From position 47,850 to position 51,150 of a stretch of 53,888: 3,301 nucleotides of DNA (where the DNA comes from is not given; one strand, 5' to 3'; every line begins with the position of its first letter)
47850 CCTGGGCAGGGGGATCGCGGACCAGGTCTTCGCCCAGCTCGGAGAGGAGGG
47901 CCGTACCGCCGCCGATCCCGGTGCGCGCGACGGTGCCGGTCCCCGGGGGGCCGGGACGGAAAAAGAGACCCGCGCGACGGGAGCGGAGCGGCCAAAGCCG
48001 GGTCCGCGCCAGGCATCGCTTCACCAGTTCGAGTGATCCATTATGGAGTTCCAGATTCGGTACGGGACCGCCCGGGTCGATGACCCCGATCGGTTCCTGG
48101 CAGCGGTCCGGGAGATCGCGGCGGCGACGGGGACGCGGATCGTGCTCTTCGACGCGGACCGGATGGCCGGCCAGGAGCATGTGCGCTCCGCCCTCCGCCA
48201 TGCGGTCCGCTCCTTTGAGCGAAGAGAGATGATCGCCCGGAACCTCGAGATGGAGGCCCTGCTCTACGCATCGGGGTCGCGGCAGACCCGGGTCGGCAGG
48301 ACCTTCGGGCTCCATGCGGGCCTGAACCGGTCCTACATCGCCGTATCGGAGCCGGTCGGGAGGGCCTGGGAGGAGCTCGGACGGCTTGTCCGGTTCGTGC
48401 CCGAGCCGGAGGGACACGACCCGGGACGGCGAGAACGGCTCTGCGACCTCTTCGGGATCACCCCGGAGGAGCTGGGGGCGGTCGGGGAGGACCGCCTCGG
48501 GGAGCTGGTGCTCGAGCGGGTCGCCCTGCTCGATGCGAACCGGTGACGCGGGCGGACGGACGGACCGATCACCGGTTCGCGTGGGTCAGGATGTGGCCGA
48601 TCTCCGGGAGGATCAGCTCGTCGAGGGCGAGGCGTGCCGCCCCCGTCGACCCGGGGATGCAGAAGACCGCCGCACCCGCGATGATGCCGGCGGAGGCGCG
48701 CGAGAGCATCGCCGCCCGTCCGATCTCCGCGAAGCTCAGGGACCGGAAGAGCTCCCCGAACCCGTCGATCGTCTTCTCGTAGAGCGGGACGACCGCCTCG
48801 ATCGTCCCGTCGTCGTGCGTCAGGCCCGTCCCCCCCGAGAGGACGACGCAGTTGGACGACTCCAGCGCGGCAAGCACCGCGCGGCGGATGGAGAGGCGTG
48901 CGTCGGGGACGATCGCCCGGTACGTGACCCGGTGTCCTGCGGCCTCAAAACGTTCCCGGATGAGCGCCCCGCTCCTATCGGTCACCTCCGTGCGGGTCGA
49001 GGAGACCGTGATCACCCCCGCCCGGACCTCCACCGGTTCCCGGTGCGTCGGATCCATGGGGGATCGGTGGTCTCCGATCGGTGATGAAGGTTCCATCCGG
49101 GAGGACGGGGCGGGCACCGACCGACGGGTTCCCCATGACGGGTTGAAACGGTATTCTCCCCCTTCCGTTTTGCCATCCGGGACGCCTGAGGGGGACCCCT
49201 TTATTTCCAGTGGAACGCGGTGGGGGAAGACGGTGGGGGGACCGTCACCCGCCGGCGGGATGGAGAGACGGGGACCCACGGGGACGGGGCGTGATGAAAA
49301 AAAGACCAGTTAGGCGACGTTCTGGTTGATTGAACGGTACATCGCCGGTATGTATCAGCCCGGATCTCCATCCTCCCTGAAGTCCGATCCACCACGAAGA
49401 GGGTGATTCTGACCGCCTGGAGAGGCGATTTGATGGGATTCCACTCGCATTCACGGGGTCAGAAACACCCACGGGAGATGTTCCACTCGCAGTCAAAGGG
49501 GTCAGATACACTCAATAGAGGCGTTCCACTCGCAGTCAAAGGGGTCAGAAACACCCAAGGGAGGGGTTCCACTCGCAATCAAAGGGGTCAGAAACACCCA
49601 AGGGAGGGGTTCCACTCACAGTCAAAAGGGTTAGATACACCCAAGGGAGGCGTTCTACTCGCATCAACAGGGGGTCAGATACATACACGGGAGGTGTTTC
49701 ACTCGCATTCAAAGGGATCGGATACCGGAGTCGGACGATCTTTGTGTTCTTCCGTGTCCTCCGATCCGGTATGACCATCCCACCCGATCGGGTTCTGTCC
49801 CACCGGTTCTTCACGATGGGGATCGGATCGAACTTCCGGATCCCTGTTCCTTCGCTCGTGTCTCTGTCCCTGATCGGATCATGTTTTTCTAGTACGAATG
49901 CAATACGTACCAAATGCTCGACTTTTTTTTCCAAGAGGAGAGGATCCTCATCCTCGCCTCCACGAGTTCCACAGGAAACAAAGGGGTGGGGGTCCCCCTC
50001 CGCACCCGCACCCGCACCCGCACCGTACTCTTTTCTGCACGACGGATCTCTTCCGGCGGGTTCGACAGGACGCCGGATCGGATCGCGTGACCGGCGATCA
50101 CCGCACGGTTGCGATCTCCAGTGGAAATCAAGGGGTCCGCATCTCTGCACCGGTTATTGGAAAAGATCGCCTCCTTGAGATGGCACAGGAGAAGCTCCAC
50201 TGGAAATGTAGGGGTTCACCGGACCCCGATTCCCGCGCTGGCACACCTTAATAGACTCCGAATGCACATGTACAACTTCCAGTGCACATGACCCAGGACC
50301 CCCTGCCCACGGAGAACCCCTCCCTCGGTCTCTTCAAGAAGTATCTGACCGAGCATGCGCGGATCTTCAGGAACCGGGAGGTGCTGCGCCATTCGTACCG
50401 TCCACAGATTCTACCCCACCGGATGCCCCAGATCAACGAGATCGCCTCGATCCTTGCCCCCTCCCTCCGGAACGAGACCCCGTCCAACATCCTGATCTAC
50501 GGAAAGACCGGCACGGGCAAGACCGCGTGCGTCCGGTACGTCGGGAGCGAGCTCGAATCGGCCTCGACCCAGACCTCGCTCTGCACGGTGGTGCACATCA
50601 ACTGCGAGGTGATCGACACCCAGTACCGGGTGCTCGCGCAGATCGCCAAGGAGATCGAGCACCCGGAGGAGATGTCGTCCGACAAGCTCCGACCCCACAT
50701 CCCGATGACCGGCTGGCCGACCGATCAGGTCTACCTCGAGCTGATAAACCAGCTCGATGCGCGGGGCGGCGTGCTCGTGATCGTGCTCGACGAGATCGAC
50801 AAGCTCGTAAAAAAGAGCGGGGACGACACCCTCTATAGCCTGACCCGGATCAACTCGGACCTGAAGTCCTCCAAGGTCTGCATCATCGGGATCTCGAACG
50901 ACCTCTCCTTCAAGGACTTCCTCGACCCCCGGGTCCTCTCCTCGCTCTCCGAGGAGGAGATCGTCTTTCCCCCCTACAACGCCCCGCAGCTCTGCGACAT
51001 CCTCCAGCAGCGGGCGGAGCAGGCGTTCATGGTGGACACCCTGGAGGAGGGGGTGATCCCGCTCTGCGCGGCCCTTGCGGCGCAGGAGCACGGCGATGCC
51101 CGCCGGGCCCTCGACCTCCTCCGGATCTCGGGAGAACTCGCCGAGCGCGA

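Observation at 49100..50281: Chromosomal replication origin with an atypical spacer-less array of seven 43-bp ORB-like direct repeats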

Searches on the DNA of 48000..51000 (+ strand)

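Call 7: search_rna_families(source=window, start=48000, end=51000, threshold=evalue, max_evalue=1)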
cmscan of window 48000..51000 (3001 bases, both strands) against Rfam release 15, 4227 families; matches with E-value up to 1: 0.
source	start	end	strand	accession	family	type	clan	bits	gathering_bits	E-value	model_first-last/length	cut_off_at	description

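Call 60: search_dna_similar(query=window:49215-49880:+, collection=plasmids, mode=distant, max_rows=5)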
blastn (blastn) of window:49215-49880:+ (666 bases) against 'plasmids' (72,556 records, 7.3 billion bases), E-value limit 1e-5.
No match.

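Call 61: search_dna_similar(query=window:49215-49880:+, collection=phages, mode=distant, max_rows=5)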
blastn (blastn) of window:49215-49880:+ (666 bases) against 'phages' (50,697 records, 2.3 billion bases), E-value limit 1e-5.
No match.

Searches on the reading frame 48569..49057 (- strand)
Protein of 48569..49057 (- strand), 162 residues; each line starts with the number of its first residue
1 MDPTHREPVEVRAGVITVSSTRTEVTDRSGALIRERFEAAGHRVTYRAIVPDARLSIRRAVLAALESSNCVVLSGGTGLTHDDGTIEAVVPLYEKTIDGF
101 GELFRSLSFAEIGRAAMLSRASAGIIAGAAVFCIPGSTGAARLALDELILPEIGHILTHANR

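Call 24: find_encoding_contigs(protein=window:48569-49057:-, flank=3000, max_places=10)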
Protein window:48569-49057:- (162 aa): 12 contigs read that carry it; 6 places shown.
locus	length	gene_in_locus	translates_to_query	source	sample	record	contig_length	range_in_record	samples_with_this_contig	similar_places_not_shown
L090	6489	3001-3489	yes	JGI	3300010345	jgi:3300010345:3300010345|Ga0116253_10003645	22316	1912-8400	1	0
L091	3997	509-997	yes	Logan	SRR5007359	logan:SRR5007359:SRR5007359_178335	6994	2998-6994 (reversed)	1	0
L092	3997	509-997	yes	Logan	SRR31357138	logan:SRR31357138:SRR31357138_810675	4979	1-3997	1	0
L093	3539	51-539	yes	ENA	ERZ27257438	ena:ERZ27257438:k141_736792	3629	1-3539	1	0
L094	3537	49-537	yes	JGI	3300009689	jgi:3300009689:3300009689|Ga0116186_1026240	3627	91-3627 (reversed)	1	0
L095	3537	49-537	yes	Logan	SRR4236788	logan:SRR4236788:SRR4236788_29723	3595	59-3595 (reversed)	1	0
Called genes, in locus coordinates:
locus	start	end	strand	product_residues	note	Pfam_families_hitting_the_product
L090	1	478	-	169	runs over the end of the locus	PF13404:HTH_AsnC-type, PF13412:HTH_24, PF01037:AsnC_trans_reg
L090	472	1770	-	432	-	PF13191:AAA_16, PF01637:ATPase_2 (weak), PF07693:KAP_NTPase (faint), PF00004:AAA, PF13401:AAA_22, PF22606:Cdc6-ORC-like_ATPase_lid (weak), PF22703:Cdc6_lid, PF09079:WHD_Cdc6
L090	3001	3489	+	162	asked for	PF00994:MoCF_biosynth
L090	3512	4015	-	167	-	-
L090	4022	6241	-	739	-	PF04851:ResIII (weak), PF00270:DEAD, PF22527:DEXQc_Suv3 (weak), PF00271:Helicase_C, PF21280:Helicase_dom4_arc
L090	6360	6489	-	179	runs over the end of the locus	PF00013:KH_1, PF21800:KH_KRR1_2nd, PF22891:KH_PNO1_2nd, PF00013:KH_1 (weak)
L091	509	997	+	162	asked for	PF00994:MoCF_biosynth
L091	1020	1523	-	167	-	-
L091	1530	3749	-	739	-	PF04851:ResIII (weak), PF00270:DEAD, PF22527:DEXQc_Suv3 (weak), PF00271:Helicase_C, PF21280:Helicase_dom4_arc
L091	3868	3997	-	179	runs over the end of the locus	PF00013:KH_1, PF21800:KH_KRR1_2nd, PF22891:KH_PNO1_2nd, PF00013:KH_1 (weak)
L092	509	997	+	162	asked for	PF00994:MoCF_biosynth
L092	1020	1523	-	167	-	-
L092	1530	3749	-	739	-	PF04851:ResIII (weak), PF00270:DEAD, PF22527:DEXQc_Suv3 (weak), PF00271:Helicase_C, PF21280:Helicase_dom4_arc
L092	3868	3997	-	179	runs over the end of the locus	PF00013:KH_1, PF21800:KH_KRR1_2nd, PF22891:KH_PNO1_2nd, PF00013:KH_1 (weak)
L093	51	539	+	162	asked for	PF00994:MoCF_biosynth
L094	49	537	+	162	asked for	PF00994:MoCF_biosynth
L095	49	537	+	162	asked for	PF00994:MoCF_biosynth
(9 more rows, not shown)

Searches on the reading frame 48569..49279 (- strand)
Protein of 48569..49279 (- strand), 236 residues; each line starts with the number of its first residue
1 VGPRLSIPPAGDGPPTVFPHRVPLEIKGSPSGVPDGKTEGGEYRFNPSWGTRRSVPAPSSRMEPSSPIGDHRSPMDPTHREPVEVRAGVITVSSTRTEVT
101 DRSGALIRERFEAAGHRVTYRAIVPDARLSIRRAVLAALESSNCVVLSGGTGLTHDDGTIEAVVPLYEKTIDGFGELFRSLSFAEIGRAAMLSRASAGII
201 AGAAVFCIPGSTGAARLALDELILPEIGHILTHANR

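Call 10: search_protein_families(library=pfam, proteins=[window:48569-49279:-])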
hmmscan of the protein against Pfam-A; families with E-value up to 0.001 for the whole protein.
window:48569-49279:- (236 aa): 1 family
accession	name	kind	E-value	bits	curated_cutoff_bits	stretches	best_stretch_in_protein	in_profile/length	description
PF00994.29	MoCF_biosynth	-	2e-28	99.4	26.6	1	89-229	2-144/144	Probable molybdopterin binding domain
